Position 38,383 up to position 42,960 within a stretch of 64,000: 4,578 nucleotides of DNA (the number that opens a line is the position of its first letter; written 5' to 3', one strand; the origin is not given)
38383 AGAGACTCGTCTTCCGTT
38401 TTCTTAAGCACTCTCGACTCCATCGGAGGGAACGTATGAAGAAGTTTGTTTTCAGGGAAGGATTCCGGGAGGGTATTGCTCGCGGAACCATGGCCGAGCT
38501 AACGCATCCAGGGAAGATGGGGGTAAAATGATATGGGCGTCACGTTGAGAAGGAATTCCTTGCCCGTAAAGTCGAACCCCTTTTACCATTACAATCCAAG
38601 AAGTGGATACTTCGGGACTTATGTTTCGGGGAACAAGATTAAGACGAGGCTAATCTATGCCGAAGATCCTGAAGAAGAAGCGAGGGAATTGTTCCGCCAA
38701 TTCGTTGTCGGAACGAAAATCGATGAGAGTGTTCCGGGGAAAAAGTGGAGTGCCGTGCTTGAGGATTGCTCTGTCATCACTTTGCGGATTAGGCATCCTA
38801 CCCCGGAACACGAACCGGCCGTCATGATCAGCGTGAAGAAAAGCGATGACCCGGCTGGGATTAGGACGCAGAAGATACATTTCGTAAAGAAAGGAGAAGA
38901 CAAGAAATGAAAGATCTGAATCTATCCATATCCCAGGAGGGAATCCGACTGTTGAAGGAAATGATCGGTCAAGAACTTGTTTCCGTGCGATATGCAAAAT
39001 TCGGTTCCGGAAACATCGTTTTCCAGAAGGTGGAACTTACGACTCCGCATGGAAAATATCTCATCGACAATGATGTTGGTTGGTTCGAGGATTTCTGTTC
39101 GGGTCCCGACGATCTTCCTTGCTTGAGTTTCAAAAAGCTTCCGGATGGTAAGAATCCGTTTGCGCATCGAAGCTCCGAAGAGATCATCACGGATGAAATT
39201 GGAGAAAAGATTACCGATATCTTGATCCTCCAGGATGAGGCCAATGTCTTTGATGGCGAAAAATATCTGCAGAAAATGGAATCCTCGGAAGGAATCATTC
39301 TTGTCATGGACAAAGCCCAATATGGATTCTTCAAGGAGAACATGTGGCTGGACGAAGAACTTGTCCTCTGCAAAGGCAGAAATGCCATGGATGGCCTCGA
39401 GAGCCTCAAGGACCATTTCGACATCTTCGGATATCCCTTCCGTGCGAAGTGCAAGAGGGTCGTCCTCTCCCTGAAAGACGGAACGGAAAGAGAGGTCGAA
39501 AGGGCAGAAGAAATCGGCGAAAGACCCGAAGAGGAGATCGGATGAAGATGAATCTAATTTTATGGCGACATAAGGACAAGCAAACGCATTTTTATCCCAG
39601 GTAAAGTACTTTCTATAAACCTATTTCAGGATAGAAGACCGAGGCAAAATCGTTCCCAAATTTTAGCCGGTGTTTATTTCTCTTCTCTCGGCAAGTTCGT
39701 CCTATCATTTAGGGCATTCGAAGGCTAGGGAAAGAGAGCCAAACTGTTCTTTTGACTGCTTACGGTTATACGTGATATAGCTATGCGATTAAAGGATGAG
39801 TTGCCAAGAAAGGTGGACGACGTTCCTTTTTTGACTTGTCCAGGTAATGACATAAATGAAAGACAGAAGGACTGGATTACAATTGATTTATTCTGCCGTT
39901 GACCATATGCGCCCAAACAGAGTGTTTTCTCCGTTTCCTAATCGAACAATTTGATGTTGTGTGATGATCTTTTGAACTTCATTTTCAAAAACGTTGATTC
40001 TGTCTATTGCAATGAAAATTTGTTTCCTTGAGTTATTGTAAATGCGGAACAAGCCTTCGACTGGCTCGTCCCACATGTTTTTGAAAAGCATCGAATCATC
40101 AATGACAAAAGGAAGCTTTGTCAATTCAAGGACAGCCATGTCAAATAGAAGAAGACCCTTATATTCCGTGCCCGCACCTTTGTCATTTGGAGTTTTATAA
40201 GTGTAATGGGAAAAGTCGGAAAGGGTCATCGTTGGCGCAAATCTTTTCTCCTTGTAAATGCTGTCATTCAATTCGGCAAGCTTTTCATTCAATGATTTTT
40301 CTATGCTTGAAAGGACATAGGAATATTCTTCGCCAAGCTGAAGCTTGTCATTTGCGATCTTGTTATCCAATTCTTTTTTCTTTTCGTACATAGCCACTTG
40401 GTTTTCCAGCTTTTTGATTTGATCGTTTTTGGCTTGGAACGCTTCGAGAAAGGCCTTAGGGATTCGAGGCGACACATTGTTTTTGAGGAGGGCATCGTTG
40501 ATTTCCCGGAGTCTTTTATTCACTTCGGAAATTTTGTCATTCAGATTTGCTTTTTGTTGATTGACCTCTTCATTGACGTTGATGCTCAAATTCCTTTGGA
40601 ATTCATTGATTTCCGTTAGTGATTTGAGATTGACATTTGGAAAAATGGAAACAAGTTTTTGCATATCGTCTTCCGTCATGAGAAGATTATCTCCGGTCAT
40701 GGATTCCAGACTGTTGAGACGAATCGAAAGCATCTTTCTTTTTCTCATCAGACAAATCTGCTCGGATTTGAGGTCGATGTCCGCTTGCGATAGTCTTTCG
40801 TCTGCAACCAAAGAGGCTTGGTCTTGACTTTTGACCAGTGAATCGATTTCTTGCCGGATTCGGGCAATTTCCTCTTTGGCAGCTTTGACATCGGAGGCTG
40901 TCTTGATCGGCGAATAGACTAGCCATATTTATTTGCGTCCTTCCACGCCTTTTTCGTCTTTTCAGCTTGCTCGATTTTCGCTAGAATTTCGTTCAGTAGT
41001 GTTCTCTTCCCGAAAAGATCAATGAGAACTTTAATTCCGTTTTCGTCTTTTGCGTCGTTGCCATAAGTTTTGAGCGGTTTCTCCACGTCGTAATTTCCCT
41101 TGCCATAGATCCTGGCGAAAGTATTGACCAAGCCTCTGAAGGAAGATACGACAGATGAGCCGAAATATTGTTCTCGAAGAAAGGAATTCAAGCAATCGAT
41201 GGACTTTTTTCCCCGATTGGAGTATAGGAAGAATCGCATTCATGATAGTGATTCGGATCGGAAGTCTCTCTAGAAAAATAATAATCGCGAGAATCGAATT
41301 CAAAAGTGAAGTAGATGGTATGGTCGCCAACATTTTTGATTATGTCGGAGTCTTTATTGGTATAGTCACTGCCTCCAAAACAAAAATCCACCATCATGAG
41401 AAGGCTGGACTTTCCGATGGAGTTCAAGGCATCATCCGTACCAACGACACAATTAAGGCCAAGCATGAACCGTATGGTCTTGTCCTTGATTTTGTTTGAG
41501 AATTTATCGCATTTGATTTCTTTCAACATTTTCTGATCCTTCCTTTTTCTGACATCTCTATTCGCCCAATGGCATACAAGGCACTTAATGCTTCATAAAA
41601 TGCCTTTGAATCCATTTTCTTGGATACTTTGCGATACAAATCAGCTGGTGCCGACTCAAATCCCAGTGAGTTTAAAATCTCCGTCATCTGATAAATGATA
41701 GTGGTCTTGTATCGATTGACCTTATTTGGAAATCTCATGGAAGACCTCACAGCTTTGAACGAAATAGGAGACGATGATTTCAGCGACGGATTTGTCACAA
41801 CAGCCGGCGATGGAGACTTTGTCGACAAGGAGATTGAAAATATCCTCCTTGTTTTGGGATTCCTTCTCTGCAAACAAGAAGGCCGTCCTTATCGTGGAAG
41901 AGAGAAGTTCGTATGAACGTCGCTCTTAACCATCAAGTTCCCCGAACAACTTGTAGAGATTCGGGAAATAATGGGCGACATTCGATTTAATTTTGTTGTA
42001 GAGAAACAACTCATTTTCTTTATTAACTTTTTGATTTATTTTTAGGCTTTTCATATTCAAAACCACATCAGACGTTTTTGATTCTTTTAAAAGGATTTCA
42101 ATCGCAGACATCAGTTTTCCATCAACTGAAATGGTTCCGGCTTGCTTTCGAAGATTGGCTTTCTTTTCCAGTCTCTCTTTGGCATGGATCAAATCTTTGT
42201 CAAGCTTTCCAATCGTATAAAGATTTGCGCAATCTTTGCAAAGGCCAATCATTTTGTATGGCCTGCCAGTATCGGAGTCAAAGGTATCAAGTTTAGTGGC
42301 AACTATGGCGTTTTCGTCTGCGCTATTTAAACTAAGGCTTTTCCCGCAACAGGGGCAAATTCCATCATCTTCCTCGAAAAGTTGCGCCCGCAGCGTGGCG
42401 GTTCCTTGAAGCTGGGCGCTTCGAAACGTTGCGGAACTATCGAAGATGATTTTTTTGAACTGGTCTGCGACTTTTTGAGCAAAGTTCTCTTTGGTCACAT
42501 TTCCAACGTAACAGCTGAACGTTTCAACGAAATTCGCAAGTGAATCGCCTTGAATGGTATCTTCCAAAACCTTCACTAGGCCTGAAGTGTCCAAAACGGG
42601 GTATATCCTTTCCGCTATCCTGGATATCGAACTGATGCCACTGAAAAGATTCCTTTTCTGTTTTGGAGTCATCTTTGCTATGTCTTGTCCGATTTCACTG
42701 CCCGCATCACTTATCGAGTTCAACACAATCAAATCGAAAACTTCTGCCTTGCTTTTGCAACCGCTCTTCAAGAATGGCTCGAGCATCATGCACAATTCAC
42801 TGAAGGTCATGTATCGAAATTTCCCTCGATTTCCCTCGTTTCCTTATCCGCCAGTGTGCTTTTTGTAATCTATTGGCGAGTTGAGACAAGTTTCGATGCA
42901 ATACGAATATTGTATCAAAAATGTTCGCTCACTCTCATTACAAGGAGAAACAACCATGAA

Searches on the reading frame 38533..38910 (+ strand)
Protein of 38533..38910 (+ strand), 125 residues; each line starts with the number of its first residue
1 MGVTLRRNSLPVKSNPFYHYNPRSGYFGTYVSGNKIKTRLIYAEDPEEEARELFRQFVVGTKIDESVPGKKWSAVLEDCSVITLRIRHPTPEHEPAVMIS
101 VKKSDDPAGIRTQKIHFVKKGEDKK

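Call 3: search_protein_families(library=pfam, proteins=[window:38533-38910:+], max_evalue=0.1)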
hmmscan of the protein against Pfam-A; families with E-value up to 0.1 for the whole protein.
window:38533-38910:+ (125 aa): 0 families

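Call 4: search_protein_families(library=padloc, proteins=[window:38533-38910:+], max_evalue=0.1)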
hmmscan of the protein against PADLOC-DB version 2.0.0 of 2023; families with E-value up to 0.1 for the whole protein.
window:38533-38910:+ (125 aa): 1 family
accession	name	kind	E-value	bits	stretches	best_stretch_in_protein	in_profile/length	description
PDLC04215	HEC-02B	-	0.013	13.5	0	66-86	101-121/134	-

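Call 5: search_protein_families(library=phrogs, proteins=[window:38533-38910:+], max_evalue=0.1)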
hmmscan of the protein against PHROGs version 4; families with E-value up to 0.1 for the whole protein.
window:38533-38910:+ (125 aa): 0 families

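Call 6: search_protein_families(library=ncbifam, proteins=[window:38533-38910:+], max_evalue=0.1)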
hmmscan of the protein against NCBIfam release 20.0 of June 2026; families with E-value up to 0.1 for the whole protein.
window:38533-38910:+ (125 aa): 0 families

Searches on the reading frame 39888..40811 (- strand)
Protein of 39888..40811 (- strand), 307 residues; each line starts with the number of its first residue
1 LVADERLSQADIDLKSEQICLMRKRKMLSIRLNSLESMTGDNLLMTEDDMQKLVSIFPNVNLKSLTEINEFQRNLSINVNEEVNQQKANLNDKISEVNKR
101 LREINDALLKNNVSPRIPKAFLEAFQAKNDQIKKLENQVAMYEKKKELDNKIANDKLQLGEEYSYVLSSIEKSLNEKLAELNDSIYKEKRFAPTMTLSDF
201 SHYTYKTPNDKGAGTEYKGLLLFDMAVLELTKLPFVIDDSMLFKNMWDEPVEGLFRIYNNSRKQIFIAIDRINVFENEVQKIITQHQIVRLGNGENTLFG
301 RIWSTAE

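Call 3: search_protein_families(library=pfam, proteins=[window:39888-40811:-], max_evalue=0.1)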
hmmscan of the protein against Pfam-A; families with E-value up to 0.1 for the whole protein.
window:39888-40811:- (307 aa): 4 families
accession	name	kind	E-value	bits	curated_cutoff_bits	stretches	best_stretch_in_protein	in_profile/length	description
PF10088.15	DUF2326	-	8.7e-18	64.8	28.7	1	182-300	2-138/141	Uncharacterised protein conserved in bacteria (DUF2326)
PF18719.7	ArlS_N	-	0.0012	19.5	27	1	83-129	6-44/140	ArlS sensor domain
PF04778.17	LMP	-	0.043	14.2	26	0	66-105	25-64/158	LMP repeated region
PF00443.35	UCH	-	0.086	12.9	23.9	0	58-136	12-87/254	Ubiquitin carboxyl-terminal hydrolase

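Call 4: search_protein_families(library=padloc, proteins=[window:39888-40811:-], max_evalue=0.1)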
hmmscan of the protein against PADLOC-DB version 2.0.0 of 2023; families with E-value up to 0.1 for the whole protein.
window:39888-40811:- (307 aa): 2 families
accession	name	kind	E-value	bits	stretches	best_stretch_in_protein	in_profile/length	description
PDLC02663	DndD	-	0.00053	16.9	1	81-205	274-396/675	DndD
PDLC04891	PDC-S06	-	0.0027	14.1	1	28-161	393-521/858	-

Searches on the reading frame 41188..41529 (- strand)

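Call 3: search_protein_families(library=pfam, proteins=[window:41188-41529:-], max_evalue=0.1)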
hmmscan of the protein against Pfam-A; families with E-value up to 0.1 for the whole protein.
window:41188-41529:- (113 aa): 3 families
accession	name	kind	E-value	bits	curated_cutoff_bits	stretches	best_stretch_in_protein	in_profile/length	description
PF13476.12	AAA_23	-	0.00032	21.8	27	1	13-87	9-77/201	AAA domain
PF02463.25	SMC_N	-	0.0071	16.2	40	1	1-65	1-66/220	RecF/RecN/SMC N terminal domain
PF13175.12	AAA_15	-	0.0096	16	32.1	1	13-67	13-68/374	AAA ATPase domain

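Call 4: search_protein_families(library=padloc, proteins=[window:41188-41529:-], max_evalue=0.1)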
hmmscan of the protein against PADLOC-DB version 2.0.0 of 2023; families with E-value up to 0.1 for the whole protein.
window:41188-41529:- (113 aa): 23 families
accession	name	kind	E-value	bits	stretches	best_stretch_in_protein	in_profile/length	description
PDLC04774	PDC-M68B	-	1.5e-07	28.4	1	11-84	7-84/581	-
PDLC03863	LmuB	-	1.6e-07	28.5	1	10-98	10-94/610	-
PDLC03859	LmuB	-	3.6e-07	27.8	1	5-93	8-86/611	-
PDLC03862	LmuB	-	1e-06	25.4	1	18-95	22-92/643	-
PDLC03860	LmuB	-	1.8e-05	21.5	1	16-89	19-84/565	-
PDLC03867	LmuB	-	2.2e-05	21.2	1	11-89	13-85/605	-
PDLC00254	LmuB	-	6.1e-05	19.9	1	15-89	18-88/563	AAA ATPase domain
PDLC00257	LmuB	-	0.00053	16.9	1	19-88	22-84/571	AAA ATPase domain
PDLC00256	LmuB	-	0.00074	16.3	1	15-102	18-98/563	AAA ATPase domain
PDLC00258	LmuB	-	0.002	15.6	1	19-90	22-86/376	AAA ATPase domain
PDLC00091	GajA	-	0.0025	14.7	1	2-62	3-62/627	AAA ATPase domain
PDLC00250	LmuB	-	0.0025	14.6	1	20-66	24-66/582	AAA ATPase domain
PDLC04541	PDC-M25A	-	0.0031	14.7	1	1-50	1-44/380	-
PDLC02979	AriA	-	0.0036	15.1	1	14-89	14-100/373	-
PDLC03864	LmuB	-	0.0092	12.5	1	18-63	67-109/657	-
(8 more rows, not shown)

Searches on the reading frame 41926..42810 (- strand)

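Call 3: search_protein_families(library=pfam, proteins=[window:41926-42810:-], max_evalue=0.1)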
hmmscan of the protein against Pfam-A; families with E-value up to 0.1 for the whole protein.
window:41926-42810:- (294 aa): 2 families
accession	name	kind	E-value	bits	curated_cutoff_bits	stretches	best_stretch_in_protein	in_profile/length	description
PF20277.3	CTD11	-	7.2e-05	23.8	27.7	1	221-293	2-74/138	C-terminal domain 11 of the ABC-three component (ABC-3C) systems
PF18558.8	HTH_51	-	0.0015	18.7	50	1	28-86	30-88/88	Methyltransferase, Helix-turn-helix domain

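Call 4: search_protein_families(library=padloc, proteins=[window:41926-42810:-], max_evalue=0.1)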
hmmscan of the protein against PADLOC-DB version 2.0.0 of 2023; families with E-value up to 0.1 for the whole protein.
window:41926-42810:- (294 aa): 1 family
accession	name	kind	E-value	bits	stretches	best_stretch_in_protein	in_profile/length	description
PDLC01479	Csf1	-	0.0055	14.4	1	147-217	17-81/206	CAS-IV-A; effector_LS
